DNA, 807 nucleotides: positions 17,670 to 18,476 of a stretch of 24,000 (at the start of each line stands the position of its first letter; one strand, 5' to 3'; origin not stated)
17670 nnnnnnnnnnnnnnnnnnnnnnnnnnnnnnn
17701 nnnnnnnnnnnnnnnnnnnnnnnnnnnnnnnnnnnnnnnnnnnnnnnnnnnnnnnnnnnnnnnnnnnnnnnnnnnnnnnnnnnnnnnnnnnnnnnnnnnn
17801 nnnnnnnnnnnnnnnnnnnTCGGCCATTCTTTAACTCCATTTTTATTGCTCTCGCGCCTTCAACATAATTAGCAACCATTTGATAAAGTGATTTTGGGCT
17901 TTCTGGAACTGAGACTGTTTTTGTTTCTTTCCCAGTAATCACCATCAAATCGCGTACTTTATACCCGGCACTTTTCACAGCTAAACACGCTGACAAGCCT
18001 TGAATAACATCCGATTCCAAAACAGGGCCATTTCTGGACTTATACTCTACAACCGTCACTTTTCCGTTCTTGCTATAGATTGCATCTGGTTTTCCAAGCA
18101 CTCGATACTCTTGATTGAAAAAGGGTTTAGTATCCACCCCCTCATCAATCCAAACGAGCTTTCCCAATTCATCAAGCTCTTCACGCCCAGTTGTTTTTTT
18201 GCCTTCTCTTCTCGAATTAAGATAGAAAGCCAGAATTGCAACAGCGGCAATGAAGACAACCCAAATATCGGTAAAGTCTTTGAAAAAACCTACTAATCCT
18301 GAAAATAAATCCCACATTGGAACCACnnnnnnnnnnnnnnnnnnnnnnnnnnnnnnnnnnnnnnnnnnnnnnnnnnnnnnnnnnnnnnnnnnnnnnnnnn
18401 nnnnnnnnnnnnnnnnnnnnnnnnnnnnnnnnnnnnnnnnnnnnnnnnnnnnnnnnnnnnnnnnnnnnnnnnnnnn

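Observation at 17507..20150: Tightly coupled four-gene minus-strand operon of unknown function in the ICE cargo slot: candidate undescribed defence or membrane-effector system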

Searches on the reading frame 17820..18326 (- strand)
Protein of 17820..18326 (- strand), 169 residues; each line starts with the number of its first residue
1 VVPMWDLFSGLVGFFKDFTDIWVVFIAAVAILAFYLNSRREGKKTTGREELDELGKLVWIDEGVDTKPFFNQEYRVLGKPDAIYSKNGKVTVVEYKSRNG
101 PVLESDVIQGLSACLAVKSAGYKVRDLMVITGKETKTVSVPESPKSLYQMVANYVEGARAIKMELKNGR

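Call 3: search_protein_families(library=pfam, proteins=[window:17820-18326:-], max_evalue=1)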
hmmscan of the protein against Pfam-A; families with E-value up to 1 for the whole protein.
window:17820-18326:- (169 aa): 1 family
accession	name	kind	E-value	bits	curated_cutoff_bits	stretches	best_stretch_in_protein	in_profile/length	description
PF12705.13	PDDEXK_1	-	0.015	15.7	22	1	61-120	120-172/247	PD-(D/E)XK nuclease superfamily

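Call 4: search_protein_families(library=padloc, proteins=[window:17820-18326:-], max_evalue=1)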
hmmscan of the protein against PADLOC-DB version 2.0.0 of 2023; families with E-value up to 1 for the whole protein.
window:17820-18326:- (169 aa): 9 families
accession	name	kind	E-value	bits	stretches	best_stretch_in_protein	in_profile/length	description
PDLC00944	Cas4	-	1.1e-07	30.3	1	47-163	35-155/177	Cas4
PDLC01250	Cas4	-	2.3e-07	29.2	1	65-157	51-140/168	"CAS-I,CAS-II,CAS-III,CAS-IV,CAS-V,CAS-VI; acquisition_associated"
PDLC00943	Cas4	-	1e-06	26.8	1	70-152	62-145/180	CRISPR-associated protein Cas4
PDLC01747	Cas1g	-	2.7e-05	21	1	72-161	59-151/523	-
PDLC02083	Cas4_II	-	0.00036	19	1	71-145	70-143/186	-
PDLC02034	Cas4d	-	0.0035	15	1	72-118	68-114/192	-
PDLC00945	Cas4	-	0.014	13.5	1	68-145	61-138/178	"CRISPR-associated protein Cas4, subtype PREFRAN"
PDLC01773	Cas4c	-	0.021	12.2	1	68-142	78-152/229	-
PDLC00060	DruK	-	0.023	12.1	1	43-97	115-164/347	PD-(D/E)XK nuclease superfamily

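Call 5: search_protein_families(library=ncbifam, proteins=[window:17820-18326:-], max_evalue=1)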
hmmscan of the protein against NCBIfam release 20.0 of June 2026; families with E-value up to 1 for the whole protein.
window:17820-18326:- (169 aa): 3 families
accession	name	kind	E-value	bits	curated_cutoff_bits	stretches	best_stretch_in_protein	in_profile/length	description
TIGR00372.1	cas4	equivalog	3.9e-06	26.8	65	1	70-152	62-145/180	CRISPR-associated protein Cas4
NF049935.1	cas4g_cas1g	exception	0.0004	19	560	1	71-163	70-166/546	CRISPR-associated endonuclease Cas4g/Cas1g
TIGR04328.1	cas4_PREFRAN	exception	0.053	13.5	70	1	68-145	61-138/178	type V CRISPR-associated protein Cas4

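Call 11: find_homologous_proteins(query=window:17820-18326:-)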
Query window:17820-18326:- (169 aa): 13 proteins with E <= 0.001 among 86 candidates.
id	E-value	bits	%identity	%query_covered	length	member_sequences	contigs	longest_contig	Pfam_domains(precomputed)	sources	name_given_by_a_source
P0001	4.6e-104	363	100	98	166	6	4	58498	-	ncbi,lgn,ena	-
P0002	2.3e-92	325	90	98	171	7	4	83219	-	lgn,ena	-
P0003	3.6e-46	175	93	56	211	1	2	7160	-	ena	-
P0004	1.6e-28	118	51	69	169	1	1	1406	PF01930.24,PF12705.14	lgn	-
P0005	4.3e-28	116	43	85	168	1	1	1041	PF01930.24,PF12705.14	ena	-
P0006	1.9e-27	114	44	83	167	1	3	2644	-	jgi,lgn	jgi:CRISPR/Cas system-associated exonuclease Cas4 (RecB family)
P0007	2.0e-27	114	40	86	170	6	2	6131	-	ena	-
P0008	7.6e-25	106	49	64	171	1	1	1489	-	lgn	-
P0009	9.4e-25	105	47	69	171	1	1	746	-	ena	-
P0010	4.2e-24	103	46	66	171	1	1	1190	-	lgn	-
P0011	1.7e-22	98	42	76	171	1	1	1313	-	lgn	-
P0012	1.7e-21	95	44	64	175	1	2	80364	PF12705.14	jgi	jgi:CRISPR/Cas system-associated exonuclease Cas4 (RecB family)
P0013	1.2e-19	89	41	69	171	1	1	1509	-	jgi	-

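Call 12: find_encoding_contigs(protein=P0001, flank=10000, max_places=4)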
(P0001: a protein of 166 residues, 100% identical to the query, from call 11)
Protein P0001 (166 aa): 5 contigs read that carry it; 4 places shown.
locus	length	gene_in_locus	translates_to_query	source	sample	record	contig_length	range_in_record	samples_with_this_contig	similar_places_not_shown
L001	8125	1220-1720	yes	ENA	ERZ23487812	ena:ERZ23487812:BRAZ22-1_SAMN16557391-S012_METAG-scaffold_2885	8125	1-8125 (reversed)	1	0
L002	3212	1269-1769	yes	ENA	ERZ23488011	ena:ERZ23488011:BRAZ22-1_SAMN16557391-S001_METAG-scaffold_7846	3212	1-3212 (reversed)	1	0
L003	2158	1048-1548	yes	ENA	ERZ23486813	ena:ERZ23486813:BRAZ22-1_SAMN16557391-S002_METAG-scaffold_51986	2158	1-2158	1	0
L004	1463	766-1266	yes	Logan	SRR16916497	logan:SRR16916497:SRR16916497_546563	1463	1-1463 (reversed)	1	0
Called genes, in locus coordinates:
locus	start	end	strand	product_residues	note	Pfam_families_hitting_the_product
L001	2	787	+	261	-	?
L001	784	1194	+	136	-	-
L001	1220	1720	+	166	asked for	-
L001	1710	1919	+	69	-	-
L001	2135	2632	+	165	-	-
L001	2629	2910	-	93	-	PF21716:dnstrm_HI1420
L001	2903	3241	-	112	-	PF05973:Gp49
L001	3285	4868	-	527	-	PF07916:TraG_N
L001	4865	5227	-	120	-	-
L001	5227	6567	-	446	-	-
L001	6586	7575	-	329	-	PF06834:TraU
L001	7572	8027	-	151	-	PF07511:DUF1525 (weak)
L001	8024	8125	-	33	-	?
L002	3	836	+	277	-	?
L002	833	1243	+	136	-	-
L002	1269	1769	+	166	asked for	-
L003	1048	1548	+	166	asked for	-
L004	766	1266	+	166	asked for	-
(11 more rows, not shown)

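Call 13: find_encoding_contigs(protein=P0002, flank=10000, max_places=4)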
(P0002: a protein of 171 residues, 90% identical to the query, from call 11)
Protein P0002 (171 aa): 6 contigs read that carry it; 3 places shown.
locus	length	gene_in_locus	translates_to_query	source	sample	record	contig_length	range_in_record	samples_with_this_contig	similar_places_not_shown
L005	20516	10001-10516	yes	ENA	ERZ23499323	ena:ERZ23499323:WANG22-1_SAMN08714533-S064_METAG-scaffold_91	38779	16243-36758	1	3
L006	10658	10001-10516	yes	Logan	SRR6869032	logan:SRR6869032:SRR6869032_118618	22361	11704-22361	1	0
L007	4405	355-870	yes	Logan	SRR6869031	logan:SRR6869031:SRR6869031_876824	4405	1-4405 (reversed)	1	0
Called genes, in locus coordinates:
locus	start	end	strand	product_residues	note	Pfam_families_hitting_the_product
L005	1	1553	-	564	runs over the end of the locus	PF11775:CobT_C (faint), PF00092:VWA, PF13519:VWA_2 (weak)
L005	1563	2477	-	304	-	PF11348:DUF3150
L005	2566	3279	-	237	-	-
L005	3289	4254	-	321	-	PF07728:AAA_5, PF08406:CbbQ_C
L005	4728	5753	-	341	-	PF09588:YqaJ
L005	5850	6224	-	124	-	-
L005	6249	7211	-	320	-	PF03837:RecT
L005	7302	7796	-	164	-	PF00436:SSB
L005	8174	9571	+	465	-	PF01564:Spermine_synth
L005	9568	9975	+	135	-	-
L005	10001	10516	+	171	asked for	-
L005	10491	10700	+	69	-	-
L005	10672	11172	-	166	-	-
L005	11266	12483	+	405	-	PF00872:Transposase_mut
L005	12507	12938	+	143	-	PF18423:zf_CopZ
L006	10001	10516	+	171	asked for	-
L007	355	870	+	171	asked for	-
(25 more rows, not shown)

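Call 14: find_encoding_contigs(protein=P0012, flank=10000, max_places=3)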
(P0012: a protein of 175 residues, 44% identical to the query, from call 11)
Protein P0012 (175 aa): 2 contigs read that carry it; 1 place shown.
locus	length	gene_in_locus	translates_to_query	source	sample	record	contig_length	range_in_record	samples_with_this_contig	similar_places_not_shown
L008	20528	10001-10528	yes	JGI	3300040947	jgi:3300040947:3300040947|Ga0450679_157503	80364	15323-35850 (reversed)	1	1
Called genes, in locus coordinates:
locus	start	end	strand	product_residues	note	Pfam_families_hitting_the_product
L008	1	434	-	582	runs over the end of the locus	PF06213:CobT, PF00092:VWA, PF11775:CobT_C (faint)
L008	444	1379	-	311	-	PF11348:DUF3150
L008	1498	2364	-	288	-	-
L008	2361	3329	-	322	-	PF07728:AAA_5, PF08406:CbbQ_C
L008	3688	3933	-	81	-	-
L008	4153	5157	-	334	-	PF09588:YqaJ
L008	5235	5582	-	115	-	-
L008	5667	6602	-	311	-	PF03837:RecT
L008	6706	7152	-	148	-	PF00436:SSB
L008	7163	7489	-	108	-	-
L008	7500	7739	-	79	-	-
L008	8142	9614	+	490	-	-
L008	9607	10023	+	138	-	-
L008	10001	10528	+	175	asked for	PF12705:PDDEXK_1 (weak)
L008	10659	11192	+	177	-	-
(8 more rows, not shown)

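Call 21: find_related_loci(query=A1, collection=genome_contigs, flank=10000)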
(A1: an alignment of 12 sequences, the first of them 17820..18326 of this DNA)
Query A1 (169 aa) in genome_contigs; peptide patterns used: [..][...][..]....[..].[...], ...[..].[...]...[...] (x = any residue, [..] = any of these).
27 stretches matched a pattern; 6 encode a relative of the query (tblastn E <= 1e-3); 6 distinct loci.
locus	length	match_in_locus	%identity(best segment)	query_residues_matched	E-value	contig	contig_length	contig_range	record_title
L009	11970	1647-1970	47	48-155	3e-30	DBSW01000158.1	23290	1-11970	MAG TPA_asm: Dehalococcoidia bacterium UBA1332 UBA1332_contig_2378, whole genome shotgun sequence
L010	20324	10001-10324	47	48-155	3e-30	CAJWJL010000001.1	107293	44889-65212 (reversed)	MAG TPA_asm: uncultured Chloroflexi bacterium isolate ERR598946_bin.138_MetaBAT_v2.12.1_MAG genome assembly, contig: NOD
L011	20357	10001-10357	46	48-166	7e-30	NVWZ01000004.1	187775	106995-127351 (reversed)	MAG: Thiotrichaceae bacterium isolate NORP24 Contig_source1383C_184, whole genome shotgun sequence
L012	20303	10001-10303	48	55-155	4e-29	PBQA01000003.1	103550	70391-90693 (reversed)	MAG: Oceanospirillaceae bacterium isolate RS342 27268, whole genome shotgun sequence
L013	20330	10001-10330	46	55-168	7e-32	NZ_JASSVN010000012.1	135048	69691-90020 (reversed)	Marinobacter sp. SS8-8 NODE_12_length_135048_cov_39.092821, whole genome shotgun sequence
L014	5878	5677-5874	42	24-88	4e-11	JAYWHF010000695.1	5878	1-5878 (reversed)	MAG: Gammaproteobacteria bacterium isolate GLR68_GL53_UP_2_concoct_68 GLR68_GL53_UP_2_concoct_68_694, whole genome shotg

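Call 87: search_protein_families(library=phrogs, proteins=[window:17820-18326:-, L010:10389-10679:+], max_evalue=0.01)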
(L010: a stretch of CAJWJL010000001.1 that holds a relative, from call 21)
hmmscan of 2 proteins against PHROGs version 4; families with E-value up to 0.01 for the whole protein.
window:17820-18326:- (169 aa): 0 families

L010:10389-10679:+ (96 aa): 0 families

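Call 90: search_protein_representatives(alignment_id=A1)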
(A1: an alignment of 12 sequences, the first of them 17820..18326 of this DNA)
Query: 12 sequences, 170 profile positions. Proteins with E-value up to 0.001 (for the whole library): 326; up to 1e-10: 173; up to 1e-30: 46. The best 150 are listed.
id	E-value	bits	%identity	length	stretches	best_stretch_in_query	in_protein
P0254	1.5e-64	233.1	-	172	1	1-168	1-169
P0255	1.2e-56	207.4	-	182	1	8-168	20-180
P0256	1.3e-53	197.5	-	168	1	6-166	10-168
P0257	1.7e-52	193.9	-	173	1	6-167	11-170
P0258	2.1e-51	190.3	-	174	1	5-167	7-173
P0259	3.4e-51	189.6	-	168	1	5-168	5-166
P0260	4.2e-51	189.4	-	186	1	7-167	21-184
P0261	1.7e-48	180.9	-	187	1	2-168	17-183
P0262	3.1e-47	176.8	-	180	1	4-168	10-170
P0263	3.4e-47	176.6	-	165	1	30-169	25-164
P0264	3.4e-47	176.6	-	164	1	8-168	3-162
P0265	5.0e-47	176.1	-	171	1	7-167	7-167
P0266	4.6e-46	172.9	-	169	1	7-167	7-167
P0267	1.4e-45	171.4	-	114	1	57-168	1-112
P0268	2.4e-45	170.6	-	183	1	9-168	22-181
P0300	9.8e-30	119.8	-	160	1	12-168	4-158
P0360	3.3e-19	85.5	-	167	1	6-167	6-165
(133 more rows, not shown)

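Call 104: predict_structure(alignment_id=A7)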
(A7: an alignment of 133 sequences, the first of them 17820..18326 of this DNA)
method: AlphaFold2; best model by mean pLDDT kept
length: 169 residues; sequences in the alignment: 133
mean_pLDDT: 93.6   pTM: 0.75
mean pLDDT of the five models: 93.6, 93.3, 92.7, 92.5, 91.7
residues with pLDDT >= 90: 135; 70-90: 26; 50-70: 8; < 50: 0
segments of 3 or more residues with pLDDT < 50: none
pLDDT, mean of each block of 10 residues (from residue 1): 87 88 96 92 69 97 98 98 98 97 98 98 98 96 98 97 84
secondary structure, 60 per line:
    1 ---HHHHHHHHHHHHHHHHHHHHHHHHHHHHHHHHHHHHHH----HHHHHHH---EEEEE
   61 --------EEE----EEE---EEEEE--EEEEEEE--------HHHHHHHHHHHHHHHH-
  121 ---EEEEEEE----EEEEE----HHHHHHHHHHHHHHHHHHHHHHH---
elements in order: H4-41 H46-52 E56-60 E69-71 E76-78 E82-86 E89-95 H104-119 E124-130 E135-139 H144-166

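Call 106: fold_search(model_id=the predicted structure, library=pdb)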
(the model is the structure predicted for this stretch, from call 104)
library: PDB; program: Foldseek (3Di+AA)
matches with E <= 10: 999; with E <= 0.001: 9
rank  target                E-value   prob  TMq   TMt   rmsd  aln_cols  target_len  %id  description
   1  5zyv_A                2.6e-04  1.00  0.51  0.45  16.0       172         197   13  Crystal structure of human MGME1 with single strand DNA2 and Ca2+ (released 2018-09-19)
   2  8d3q_J                3.8e-04  1.00  0.42  0.38   4.3       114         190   14  Type I-C Cas4-Cas1-Cas2 complex bound to a PAM/NoPAM prespacer (released 2022-11-02)
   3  9iab_A                4.9e-04  1.00  0.50  0.34   4.2       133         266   11  Structure of the Argonaute-associated Cas4 family protein 1 (ACE1) from Chroococcidiopsis thermalis (CtACE1) (released 2025-04-23)
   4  8d3l_J                4.9e-04  1.00  0.39  0.31   8.9       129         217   13  Type I-C Cas4-Cas1-Cas2 complex bound to a PAM/PAM prespacer (released 2022-11-02)
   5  9iac_A                8.7e-04  1.00  0.42  0.30   4.8       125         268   11  Structure of the Argonaute-associated Cas4 family protein 1 (ACE1) from Microcystis aeruginosa (MaACE1) (released 2025-04-23)
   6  3fov                  8.7e-04  1.00  0.30  0.44   6.1       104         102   16  Crystal structure of protein RPA0323 of unknown function from Rhodopseudomonas palustris (released 2009-01-13)
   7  9iab_B                9.3e-04  1.00  0.48  0.33   3.9       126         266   13  Structure of the Argonaute-associated Cas4 family protein 1 (ACE1) from Chroococcidiopsis thermalis (CtACE1) (released 2025-04-23)
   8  5zyu_A                9.9e-04  1.00  0.53  0.42   4.0       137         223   12  The crystal structure of humanMGME1 with single strand DNA2 (released 2018-09-19)
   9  7mi4_A                9.9e-04  1.00  0.41  0.14   4.0       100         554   15  Symmetrical PAM-PAM prespacer bound Cas4/Cas1/Cas2 complex (released 2021-11-17)
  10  5zyt_C                1.2e-03  1.00  0.51  0.41  19.4       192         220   11  Crystal structure of human MGME1 with 3' overhang double strand DNA3 (released 2018-09-19)
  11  8xa9_B                1.2e-03  1.00  0.41  0.34   4.7       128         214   12  Human MGME1 in complex with 5'-overhang DNA (released 2024-03-20)
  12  8d3l_I                1.2e-03  1.00  0.43  0.35   8.2       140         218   12  Type I-C Cas4-Cas1-Cas2 complex bound to a PAM/PAM prespacer (released 2022-11-02)
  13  8xa9_A                1.4e-03  1.00  0.53  0.43  19.2       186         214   12  Human MGME1 in complex with 5'-overhang DNA (released 2024-03-20)
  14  9iac_B                1.5e-03  1.00  0.47  0.32   4.1       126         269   11  Structure of the Argonaute-associated Cas4 family protein 1 (ACE1) from Microcystis aeruginosa (MaACE1) (released 2025-04-23)
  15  5zyt_D                2.7e-03  1.00  0.52  0.42   4.0       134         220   13  Crystal structure of human MGME1 with 3' overhang double strand DNA3 (released 2018-09-19)
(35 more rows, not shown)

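Call 107: find_encoding_contigs(protein=P0300, flank=8000, max_places=2)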
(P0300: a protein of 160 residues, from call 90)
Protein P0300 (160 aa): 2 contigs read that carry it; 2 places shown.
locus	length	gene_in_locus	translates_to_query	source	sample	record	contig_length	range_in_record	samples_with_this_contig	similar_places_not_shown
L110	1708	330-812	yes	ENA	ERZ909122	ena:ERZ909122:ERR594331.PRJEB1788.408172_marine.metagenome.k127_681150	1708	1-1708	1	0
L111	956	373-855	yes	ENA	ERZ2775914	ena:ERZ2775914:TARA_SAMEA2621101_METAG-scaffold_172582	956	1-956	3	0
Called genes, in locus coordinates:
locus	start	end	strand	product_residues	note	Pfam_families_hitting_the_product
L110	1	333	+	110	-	?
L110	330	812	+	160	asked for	-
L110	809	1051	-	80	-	-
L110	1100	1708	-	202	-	?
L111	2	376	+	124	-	?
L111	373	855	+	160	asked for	-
